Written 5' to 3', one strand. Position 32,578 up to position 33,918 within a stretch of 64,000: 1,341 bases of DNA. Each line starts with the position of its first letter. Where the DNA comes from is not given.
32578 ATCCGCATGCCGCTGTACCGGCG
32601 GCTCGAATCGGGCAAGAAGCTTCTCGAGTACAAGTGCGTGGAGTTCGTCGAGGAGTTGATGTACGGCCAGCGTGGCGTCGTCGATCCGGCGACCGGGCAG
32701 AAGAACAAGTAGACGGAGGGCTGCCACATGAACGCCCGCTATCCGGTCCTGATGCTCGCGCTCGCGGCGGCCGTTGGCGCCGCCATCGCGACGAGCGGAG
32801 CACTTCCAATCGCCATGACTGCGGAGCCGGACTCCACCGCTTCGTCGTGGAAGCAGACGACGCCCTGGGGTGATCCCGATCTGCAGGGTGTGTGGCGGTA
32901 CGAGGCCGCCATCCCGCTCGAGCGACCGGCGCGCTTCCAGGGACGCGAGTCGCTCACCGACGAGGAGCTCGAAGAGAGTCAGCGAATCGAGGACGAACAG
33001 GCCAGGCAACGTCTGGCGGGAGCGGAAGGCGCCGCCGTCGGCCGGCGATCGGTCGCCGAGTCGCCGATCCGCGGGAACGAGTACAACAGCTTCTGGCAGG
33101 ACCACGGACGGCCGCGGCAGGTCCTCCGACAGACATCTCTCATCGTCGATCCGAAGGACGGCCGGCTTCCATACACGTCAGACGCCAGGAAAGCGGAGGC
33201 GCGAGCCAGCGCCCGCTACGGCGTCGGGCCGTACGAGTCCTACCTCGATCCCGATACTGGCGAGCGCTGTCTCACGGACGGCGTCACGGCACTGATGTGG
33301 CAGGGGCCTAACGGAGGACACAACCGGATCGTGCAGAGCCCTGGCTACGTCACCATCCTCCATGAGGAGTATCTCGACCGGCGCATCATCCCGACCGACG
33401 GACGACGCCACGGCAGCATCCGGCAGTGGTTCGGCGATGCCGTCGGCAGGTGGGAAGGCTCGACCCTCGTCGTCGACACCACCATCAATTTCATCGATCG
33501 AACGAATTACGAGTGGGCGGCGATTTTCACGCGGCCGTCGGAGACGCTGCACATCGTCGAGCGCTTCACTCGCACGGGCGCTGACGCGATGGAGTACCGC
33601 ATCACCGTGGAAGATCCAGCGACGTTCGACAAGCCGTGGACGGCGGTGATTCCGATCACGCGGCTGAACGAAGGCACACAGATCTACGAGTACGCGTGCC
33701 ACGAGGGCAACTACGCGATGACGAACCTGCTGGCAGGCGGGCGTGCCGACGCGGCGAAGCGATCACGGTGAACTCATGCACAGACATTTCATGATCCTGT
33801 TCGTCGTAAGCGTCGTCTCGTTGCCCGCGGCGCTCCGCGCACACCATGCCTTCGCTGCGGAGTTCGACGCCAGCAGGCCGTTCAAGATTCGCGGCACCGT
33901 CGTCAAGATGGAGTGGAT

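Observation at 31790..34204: Uncharacterised secreted three-gene module, copy 1: two 'family P' paralogues plus a small His-His protein, directly downstream of a PadR-ADOP pair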

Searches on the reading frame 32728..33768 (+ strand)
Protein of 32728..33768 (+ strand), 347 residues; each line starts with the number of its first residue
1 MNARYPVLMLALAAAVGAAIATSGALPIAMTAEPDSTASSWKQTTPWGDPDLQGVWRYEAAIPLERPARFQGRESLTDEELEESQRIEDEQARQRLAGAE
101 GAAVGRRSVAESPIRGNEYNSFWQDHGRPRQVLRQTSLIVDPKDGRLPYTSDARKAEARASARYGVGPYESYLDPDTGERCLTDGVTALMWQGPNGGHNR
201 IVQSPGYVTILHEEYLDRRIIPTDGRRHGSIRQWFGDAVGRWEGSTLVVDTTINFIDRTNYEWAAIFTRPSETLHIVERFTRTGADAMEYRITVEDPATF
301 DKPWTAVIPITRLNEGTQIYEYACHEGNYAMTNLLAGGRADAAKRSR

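Call 5: search_protein_families(library=pfam, max_evalue=1, proteins=[window:32728-33768:+])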
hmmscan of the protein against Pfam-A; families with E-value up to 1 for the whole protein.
seq(347 aa): 1 family
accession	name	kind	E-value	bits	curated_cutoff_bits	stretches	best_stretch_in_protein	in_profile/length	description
PF24680.1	SH3_Hsr9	-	0.23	11.7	27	1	294-328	29-63/116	Hsr-9 Tudor domain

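Call 6: search_protein_families(library=ncbifam, max_evalue=1, proteins=[window:32728-33768:+])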
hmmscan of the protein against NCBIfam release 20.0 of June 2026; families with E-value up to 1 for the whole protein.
seq(347 aa): 0 families

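Call 11: find_homologous_proteins(query=window:32728-33768:+)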
Query seq(347 aa) (347 aa): 7918 proteins with E <= 0.001 among 8000 candidates; the best 120 are listed.
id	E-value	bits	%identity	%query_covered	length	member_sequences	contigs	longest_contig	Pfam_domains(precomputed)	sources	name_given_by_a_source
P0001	3.9e-211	718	90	100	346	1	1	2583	-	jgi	jgi:hypothetical protein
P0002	1.1e-210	717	90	100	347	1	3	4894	-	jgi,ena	-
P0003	5.3e-208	708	90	100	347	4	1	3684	-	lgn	-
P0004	6.7e-208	708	89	100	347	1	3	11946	-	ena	-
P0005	6.4e-207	704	89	100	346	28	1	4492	-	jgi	jgi:hypothetical protein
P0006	1.3e-206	704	89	100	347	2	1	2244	-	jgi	jgi:hypothetical protein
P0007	2.9e-206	702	88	100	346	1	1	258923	-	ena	-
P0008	3.1e-206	702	89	100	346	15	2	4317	-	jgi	jgi:hypothetical protein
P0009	1.9e-205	700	89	100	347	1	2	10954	-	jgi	jgi:hypothetical protein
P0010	9.4e-205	697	88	100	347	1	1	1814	-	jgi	jgi:hypothetical protein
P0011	1.7e-204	697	89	100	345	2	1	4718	-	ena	-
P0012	2.0e-203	693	87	100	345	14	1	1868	-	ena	-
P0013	6.3e-202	688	88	100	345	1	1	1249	-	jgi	-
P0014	8.7e-202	688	87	100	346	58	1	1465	-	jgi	jgi:hypothetical protein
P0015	2.2e-201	686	87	100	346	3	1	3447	-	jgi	-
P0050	6.9e-174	596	75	97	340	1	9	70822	-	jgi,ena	-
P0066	3.3e-172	590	74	100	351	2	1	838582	-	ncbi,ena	-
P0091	3.3e-169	580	83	86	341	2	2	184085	-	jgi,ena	-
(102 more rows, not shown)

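Call 14: find_encoding_contigs(protein=P0066, flank=10000, max_places=3)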
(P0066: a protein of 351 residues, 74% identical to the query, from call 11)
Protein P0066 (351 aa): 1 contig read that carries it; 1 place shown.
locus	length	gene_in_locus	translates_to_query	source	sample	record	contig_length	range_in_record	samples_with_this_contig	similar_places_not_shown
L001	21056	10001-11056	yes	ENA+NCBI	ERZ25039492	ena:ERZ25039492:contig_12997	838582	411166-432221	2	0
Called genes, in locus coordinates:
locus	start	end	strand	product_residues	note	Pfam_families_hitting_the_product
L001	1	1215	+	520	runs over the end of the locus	PF26550:Tricorn_2nd (faint), PF26549:Tricorn_N, PF07676:PD40 (weak)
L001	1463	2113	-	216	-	-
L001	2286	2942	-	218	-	PF00593:TonB_dep_Rec_b-barrel (weak)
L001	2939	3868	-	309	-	-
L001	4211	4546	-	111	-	PF13620:CarboxypepD_reg, PF13715:CarbopepD_reg_2 (weak), PF17210:SdrD_B (weak)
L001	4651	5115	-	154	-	-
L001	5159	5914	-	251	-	-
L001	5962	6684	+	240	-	PF16697:Yop-YscD_cpl, PF00498:FHA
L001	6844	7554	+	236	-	PF13620:CarboxypepD_reg (faint)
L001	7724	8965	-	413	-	PF00657:Lipase_GDSL, PF13472:Lipase_GDSL_2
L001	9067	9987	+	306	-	-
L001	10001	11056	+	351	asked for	-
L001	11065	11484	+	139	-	PF19649:DUF6152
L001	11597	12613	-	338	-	PF05050:Methyltransf_21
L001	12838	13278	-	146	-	-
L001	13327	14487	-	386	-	PF00174:Oxidored_molyb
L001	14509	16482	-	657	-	PF01011:PQQ, PF13360:PQQ_2 (weak)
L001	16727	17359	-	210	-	-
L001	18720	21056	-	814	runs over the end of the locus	PF13620:CarboxypepD_reg, PF13715:CarbopepD_reg_2 (faint), PF17210:SdrD_B (faint), PF25183:OMP_b-brl_4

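Call 15: find_encoding_contigs(protein=P0007, flank=8000, max_places=2)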
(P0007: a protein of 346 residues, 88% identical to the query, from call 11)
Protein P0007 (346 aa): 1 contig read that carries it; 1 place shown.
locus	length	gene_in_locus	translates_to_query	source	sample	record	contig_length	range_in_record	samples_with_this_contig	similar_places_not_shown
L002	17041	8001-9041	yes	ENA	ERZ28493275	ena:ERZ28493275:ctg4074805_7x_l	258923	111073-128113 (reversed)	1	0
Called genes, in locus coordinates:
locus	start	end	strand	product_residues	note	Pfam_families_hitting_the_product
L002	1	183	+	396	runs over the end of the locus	PF00162:PGK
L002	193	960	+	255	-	PF00121:TIM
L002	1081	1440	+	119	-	PF03840:SecG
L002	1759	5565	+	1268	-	PF00069:Pkinase, PF07714:PK_Tyr_Ser-Thr, PF03109:ABC1 (weak), PF13191:AAA_16, PF13401:AAA_22 (weak)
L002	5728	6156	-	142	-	-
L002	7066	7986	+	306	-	-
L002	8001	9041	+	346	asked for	-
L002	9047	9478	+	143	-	PF19649:DUF6152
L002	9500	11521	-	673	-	PF07714:PK_Tyr_Ser-Thr (weak), PF00069:Pkinase, PF08308:PEGA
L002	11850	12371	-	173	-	-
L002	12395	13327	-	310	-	-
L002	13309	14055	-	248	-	-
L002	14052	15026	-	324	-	PF00753:Lactamase_B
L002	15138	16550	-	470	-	PF01266:DAO, PF01494:FAD_binding_3 (faint), PF04820:Trp_halogenase (faint), PF07992:Pyr_redox_2 (faint), PF13450:NAD_binding_8 (weak)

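Call 16: find_encoding_contigs(protein=P0091, flank=8000, max_places=2)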
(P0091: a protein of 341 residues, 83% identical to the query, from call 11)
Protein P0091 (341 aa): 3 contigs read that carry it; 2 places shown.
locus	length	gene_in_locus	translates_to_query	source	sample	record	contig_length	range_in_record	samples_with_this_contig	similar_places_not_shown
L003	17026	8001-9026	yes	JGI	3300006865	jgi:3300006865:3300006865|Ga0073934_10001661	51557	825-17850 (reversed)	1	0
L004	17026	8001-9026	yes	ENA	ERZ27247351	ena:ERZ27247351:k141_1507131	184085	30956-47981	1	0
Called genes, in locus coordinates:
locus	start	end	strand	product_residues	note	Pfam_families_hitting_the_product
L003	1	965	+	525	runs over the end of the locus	PF00389:2-Hacid_dh, PF02826:2-Hacid_dh_C, PF19304:PGDH_inter, PF01842:ACT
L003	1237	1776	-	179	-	-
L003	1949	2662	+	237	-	PF02348:CTP_transf_3, PF12804:NTP_transf_3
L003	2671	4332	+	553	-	PF06418:CTP_synth_N, PF00117:GATase, PF07722:Peptidase_C26 (weak)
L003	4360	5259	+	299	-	PF00793:DAHP_synth_1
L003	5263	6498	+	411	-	PF07719:TPR_2 (faint), PF13174:TPR_6 (faint), PF13181:TPR_8 (faint), PF13428:TPR_14 (faint), PF13414:TPR_11 (faint), PF13424:TPR_12 (faint), PF13432:TPR_16, PF18073:Zn_ribbon_LapB, +6 more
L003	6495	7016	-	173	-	PF05099:TerB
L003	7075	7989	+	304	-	-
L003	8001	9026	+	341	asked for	-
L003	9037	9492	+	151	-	PF19649:DUF6152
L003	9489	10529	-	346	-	PF13531:SBP_bac_11, PF01547:SBP_bac_1, PF13416:SBP_bac_8, PF13343:SBP_bac_6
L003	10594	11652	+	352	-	PF12973:Cupin_7 (faint), PF07883:Cupin_2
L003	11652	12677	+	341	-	PF00004:AAA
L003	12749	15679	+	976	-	PF13620:CarboxypepD_reg, PF13715:CarbopepD_reg_2, PF25183:OMP_b-brl_4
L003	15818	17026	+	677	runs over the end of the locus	?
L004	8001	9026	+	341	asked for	-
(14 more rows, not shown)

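Call 17: find_encoding_contigs(protein=P0050, flank=8000, max_places=2)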
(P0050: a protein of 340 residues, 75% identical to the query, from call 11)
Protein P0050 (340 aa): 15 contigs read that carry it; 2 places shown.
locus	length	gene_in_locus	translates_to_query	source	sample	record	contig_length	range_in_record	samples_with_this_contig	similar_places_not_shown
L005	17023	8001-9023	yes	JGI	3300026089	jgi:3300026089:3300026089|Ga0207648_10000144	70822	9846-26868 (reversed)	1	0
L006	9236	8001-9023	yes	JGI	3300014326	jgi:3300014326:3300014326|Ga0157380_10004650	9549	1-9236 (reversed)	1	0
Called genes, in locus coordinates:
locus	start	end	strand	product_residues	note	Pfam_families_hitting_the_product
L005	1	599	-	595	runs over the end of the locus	-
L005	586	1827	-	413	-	PF00005:ABC_tran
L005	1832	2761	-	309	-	PF01582:TIR, PF13676:TIR_2, PF19964:EAD11 (weak)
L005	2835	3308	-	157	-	PF19649:DUF6152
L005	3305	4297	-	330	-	-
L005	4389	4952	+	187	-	PF04542:Sigma70_r2, PF08281:Sigma70_r4_2, PF04545:Sigma70_r4 (weak)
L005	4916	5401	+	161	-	-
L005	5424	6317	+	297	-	-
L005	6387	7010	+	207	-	-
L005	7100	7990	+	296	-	-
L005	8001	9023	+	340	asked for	-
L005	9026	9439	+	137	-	PF19649:DUF6152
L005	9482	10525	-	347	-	-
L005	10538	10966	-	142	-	PF07978:NIPSNAP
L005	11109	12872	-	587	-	PF08811:DUF1800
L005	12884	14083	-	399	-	PF07394:DUF1501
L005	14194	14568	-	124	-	PF00561:Abhydrolase_1, PF00975:Thioesterase (weak), PF12697:Abhydrolase_6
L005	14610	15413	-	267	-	-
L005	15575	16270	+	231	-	PF13505:OMP_b-brl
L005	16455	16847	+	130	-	-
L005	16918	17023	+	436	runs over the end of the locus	PF00202:Aminotran_3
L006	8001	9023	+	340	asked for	-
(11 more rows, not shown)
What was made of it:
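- The operon recurs in four unrelated contexts with 4-15 nt gaps (calls 14-17).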

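Call 18: search_protein_representatives(protein=window:32728-33768:+)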
Query: 347 residues. Proteins with E-value up to 0.001 (for the whole library): 13701; up to 1e-10: 4856; up to 1e-30: 597. The best 150 are listed.
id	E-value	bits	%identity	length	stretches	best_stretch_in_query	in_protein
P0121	1.1e-105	369.9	71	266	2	17-227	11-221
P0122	1.7e-104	366.0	71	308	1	43-287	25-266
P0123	4.2e-91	322.0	53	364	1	12-339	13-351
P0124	7.2e-90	317.9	50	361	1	11-339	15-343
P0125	7.2e-87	308.0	68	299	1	57-283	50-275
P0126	3.0e-74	266.5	49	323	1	21-340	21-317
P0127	5.8e-73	262.3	49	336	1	28-340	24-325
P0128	3.0e-71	256.6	47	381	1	13-343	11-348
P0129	1.6e-68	247.7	53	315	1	64-301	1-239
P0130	2.5e-68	247.1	49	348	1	15-342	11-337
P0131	7.4e-68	245.5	56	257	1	68-309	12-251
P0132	1.4e-66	241.3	46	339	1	24-342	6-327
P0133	3.1e-65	236.9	51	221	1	127-344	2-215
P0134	4.5e-65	236.4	50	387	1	9-266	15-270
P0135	5.8e-65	236.0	46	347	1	4-342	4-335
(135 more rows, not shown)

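Call 22: search_solved_structures(query=A1, max_evalue=10, show_alignments=2)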
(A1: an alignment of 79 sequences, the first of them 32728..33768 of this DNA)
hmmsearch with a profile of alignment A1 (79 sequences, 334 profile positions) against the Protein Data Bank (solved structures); distinct sequences matched with E-value up to 10: 3.
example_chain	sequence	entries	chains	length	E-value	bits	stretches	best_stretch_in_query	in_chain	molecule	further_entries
9ynm_A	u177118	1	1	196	0.12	14.3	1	106-178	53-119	Dokki_15 WT apo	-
9yp0_A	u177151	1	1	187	0.18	13.8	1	106-178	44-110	HC34 WT apo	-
2qgu_A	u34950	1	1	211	0.45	12.5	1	10-53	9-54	Probable signal peptide protein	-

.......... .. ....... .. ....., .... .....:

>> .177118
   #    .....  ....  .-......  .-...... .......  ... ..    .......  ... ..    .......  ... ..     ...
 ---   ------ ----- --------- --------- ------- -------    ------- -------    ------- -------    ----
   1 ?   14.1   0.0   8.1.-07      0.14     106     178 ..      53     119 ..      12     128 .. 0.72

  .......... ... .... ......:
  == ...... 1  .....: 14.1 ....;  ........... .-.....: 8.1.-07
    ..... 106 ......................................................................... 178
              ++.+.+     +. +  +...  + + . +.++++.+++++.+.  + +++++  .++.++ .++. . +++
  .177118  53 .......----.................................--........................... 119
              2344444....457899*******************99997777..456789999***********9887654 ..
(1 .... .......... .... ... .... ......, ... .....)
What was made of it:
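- On Calycin superfamily (lipocalin/FABP): No PDB sequence hit (call 22).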

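Call 29: find_related_loci(query=A1, collection=genome_contigs, flank=6000)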
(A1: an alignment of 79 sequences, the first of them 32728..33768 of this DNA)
Query A1 (347 aa) in genome_contigs; peptide patterns used: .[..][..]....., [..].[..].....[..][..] (x = any residue, [..] = any of these).
600 stretches matched a pattern (row limit reached: there are more); 588 encode a relative of the query (tblastn E <= 1e-3); the best 80 are kept; 80 distinct loci.
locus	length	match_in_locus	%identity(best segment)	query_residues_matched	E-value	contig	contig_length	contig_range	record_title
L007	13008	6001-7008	65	5-343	5e-148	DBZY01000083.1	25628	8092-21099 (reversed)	MAG TPA_asm: Proteobacteria bacterium UBA1148 UBA1148_contig_29452, whole genome shotgun sequence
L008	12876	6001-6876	47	45-340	1e-82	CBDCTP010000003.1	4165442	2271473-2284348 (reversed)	MAG: Vicinamibacterales bacterium isolate 10f4adea-8e09-47d4-a7a3-d2416a85f142 genome assembly, contig: contig_3, whole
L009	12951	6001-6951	43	10-341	2e-74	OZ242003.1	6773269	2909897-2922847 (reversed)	MAG: Vicinamibacterales bacterium isolate a81303e6-5222-43c3-8420-e6164aabff0e genome assembly, chromosome: 1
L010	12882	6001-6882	44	45-340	9e-70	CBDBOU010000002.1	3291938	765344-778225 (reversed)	MAG: Vicinamibacterales bacterium isolate 2866737b-c32a-4dfb-a915-985df9d893ca genome assembly, contig: contig_2, whole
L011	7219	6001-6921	43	10-339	2e-68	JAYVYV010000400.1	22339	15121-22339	MAG: Acidobacteriota bacterium isolate GL86_DN_metabat_16_sub GL86_DN_metabat_16_sub_399, whole genome shotgun sequence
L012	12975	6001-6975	42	1-337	1e-67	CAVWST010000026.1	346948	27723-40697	MAG: uncultured Acidobacteriota bacterium isolate MFD05454.bin.2.212 genome assembly, contig: contig_53095, whole genome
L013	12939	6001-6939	43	36-345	2e-66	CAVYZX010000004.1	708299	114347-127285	MAG: uncultured Acidobacteriota bacterium isolate MFD02242.bin.1.362 genome assembly, contig: contig_11782, whole genome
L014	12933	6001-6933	42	8-341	6e-66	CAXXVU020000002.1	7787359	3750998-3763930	MAG: Vicinamibacterales bacterium isolate bab29b19-afa8-4b77-beae-9eb7b8b40fcf genome assembly, contig: contig_2, whole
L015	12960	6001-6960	40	20-347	9e-63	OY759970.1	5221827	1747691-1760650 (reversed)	MAG: Vicinamibacterales bacterium isolate d8048395-9ec3-4be5-9403-ce9d0d334964 genome assembly, chromosome: 1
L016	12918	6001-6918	41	1-341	2e-62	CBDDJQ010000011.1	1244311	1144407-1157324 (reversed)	MAG: Vicinamibacterales bacterium isolate 129384ec-5128-4c8d-99b8-9bb019431b25 genome assembly, contig: contig_11, whole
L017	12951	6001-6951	41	26-347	1e-60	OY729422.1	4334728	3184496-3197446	MAG: Bryobacterales bacterium isolate d47adfd7-a82f-4c56-911c-b237267f53ff genome assembly, chromosome: 1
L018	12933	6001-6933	40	20-344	6e-61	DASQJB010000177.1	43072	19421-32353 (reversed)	MAG TPA_asm: Bryobacteraceae bacterium isolate SMAG_U11874 k141_3104746, whole genome shotgun sequence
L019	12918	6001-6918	40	6-340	2e-60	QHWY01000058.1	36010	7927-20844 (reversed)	MAG: Acidobacteria bacterium isolate gp5 AA68 14_1009_16_30cm_scaffold_4664_curated, whole genome shotgun sequence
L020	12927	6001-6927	39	12-341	2e-60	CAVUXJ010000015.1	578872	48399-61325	MAG: uncultured Acidobacteriota bacterium isolate MFD06229.bin.3.98 genome assembly, contig: contig_5260, whole genome s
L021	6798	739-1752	38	7-340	4e-60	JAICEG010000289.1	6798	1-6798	MAG: Vicinamibacteria bacterium isolate BD_FP_2_bin.1 k141_1660465_length_6798_cov_12.3779, whole genome shotgun sequenc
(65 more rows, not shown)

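Call 30: predict_structure(alignment_id=A1)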
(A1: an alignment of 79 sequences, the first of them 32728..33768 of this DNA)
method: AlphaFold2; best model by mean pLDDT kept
length: 347 residues; sequences in the alignment: 79
mean_pLDDT: 80.9   pTM: 0.78
mean pLDDT of the five models: 80.9, 80.2, 78.9, 78.9, 78.7
residues with pLDDT >= 90: 140; 70-90: 125; 50-70: 64; < 50: 18
segments of 3 or more residues with pLDDT < 50: 24-37, 115-117
pLDDT, mean of each block of 10 residues (from residue 1): 68 78 49 49 86 92 95 97 94 79 60 51 69 95 97 88 65 78 79 71 96 87 88 88 96 72 72 92 93 95 96 84 66 83 85
secondary structure, 60 per line:
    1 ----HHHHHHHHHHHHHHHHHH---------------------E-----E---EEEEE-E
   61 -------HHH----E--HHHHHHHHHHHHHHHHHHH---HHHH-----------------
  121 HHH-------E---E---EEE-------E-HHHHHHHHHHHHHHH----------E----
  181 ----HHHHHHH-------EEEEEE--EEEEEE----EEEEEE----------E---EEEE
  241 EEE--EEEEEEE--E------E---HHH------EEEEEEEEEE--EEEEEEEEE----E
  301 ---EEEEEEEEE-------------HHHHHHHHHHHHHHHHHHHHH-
elements in order: H5-22 E54-58 H78-96 H100-103 E139-141 H151-165 H185-191 E199-204 E207-212 E217-222 E237-243 E246-252 E275-284 E287-295 E304-312 H326-346
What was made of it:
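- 32728..33771 (+): Gene B: long P-superfamily protein, 347 aa, with a signal peptide, an N-terminal P-D-L-x-G-x-W strand, a helical insert, a C-terminal beta barrel and a YACHEGN motif. AF2 model has pLDDT 80.9 and pTM 0.78 (call 30).
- On Calycin superfamily (lipocalin/FABP): Barrel pLDDT is 87-97 (call 30).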

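Call 34: fold_search(model_id=the predicted structure, library=pdb)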
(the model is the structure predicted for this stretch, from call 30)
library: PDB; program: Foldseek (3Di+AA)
matches with E <= 10: 1480; with E <= 0.001: 19
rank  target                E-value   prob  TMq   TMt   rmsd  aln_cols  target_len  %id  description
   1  3i17_A                1.6e-04  1.00  0.22  0.45   6.1       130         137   10  Crystal structure of the apo R132K:L121E mutant of cellular retinoic acid-binding protein II at 1.68 angstrom resoluti (released 2009-07-28)
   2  5xn9_A                2.3e-04  1.00  0.22  0.47   4.2       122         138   10  Crystal structure of a secretary abundant heat soluble (SAHS) protein from Ramazzottius varieornatus (from monomer sam (released 2017-07-26)
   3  6noe                  3.1e-04  1.00  0.21  0.45   5.4       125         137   11  Crystal Structure of the All-Trans Retinal-Bound R111K:Y134F:T54V:R132Q:P39Y:R59Y:L121E:I63D Mutant of Human Cellular Re (released 2019-01-30)
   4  3fa9_A                3.6e-04  1.00  0.23  0.48   7.2       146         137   12  Crystal structure of the apo R132K:Y134F:R111L:L121D mutant of cellular retinoic acid-binding protein II at 1.94 angst (released 2009-10-27)
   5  4qgw_A                4.1e-04  1.00  0.23  0.48   6.7       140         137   11  Crystal structure of the R132K:R111L:L121D mutant of Cellular Retinoic Acid Binding ProteinII complexed with a synthet (released 2015-01-28)
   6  3fa7_A                4.4e-04  1.00  0.22  0.45   6.4       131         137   11  Crystal structure of the apo R132K:R111L:L121E:R59E mutant of cellular retinoic acid-binding protein II at 1.90 angstr (released 2009-10-27)
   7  6mov                  4.6e-04  1.00  0.21  0.44   5.5       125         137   11  Crystal Structure of the All-trans Retinal bound R111K:Y134F:T54V:R132Q:P39Y:R59Y:L121Q Human Cellular Retinoic Acid Bin (released 2019-01-09)
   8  4yko_A                4.6e-04  1.00  0.21  0.44   6.3       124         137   11  Crystal structure of the R111K:Y134F:T54V:R132Q:P39Q:R59Y:A32Y:F3Q mutant of human Cellular Retinoic Acid Binding Prot (released 2016-03-09)
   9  7ry5_AAA              5.8e-04  1.00  0.21  0.45   5.5       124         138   11  Cellular Retinoic Acid Binding Protein II with Bound Inhibitor 4-[6-({4-[(fluorosulfonyl)oxy]phenyl}ethynyl)-4,4-dim (released 2021-12-15)
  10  6mor                  5.8e-04  1.00  0.21  0.44   5.5       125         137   11  Crystal Structure of the All-Trans Retinal-Bound R111K:Y134F:T54V:R132Q:P39Y:R59Y:L121Y Mutant of Human Cellular Retinoi (released 2019-01-09)
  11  6mox                  6.2e-04  1.00  0.21  0.44   5.5       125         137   11  Crystal Structure of the All-trans Retinal-Bound R111K:Y134F:T54V:R132Q:P39Q:R59Y:L121E Human Cellular Retinoic Acid Bin (released 2019-01-09)
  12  6mop                  6.6e-04  1.00  0.21  0.45   5.4       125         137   10  Crystal Structure of the All-trans Retinal-Bound R111K:Y134F:T54V:R132Q:P39Y:R59Y:L121E Mutant of Human Cellular Retinoi (released 2019-01-09)
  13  4i9s                  7.4e-04  1.00  0.20  0.43   5.6       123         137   11  Crystal Structure of the R111K:R132L:Y134F:T54V:R59W Mutant of the Cellular Retinoic Acid Binding Protein Type II in Com (released 2013-10-09)
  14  6nny                  7.8e-04  1.00  0.21  0.44   5.5       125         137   11  Crystal Structure of the All-Trans Retinal-Bound R111K:Y134F:T54V:R132Q:P39E:R59Y:L121E Mutant of Human Cellular Retinoi (released 2019-01-30)
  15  6nnx                  8.3e-04  1.00  0.21  0.45   5.6       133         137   12  Crystal Structure of the All-Trans Retinal-Bound R111K:Y134F:T54V:R132Q:P39Y:R59Y:L121M Mutant of Human Cellular Retinoi (released 2019-01-30)
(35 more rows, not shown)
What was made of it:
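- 32728..33771 (+): Foldseek matches FABP/CRABP barrels at E 1.6e-4 (call 34).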

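Call 96: search_protein_families(library=padloc, max_evalue=0.01, proteins=[window:32728-33768:+, L002:7066-7983:+])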
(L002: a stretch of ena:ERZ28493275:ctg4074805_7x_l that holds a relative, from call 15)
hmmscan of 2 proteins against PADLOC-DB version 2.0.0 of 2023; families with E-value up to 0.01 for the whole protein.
window:32728-33768:+ (347 aa): 0 families

L002:7066-7983:+ (306 aa): 0 families
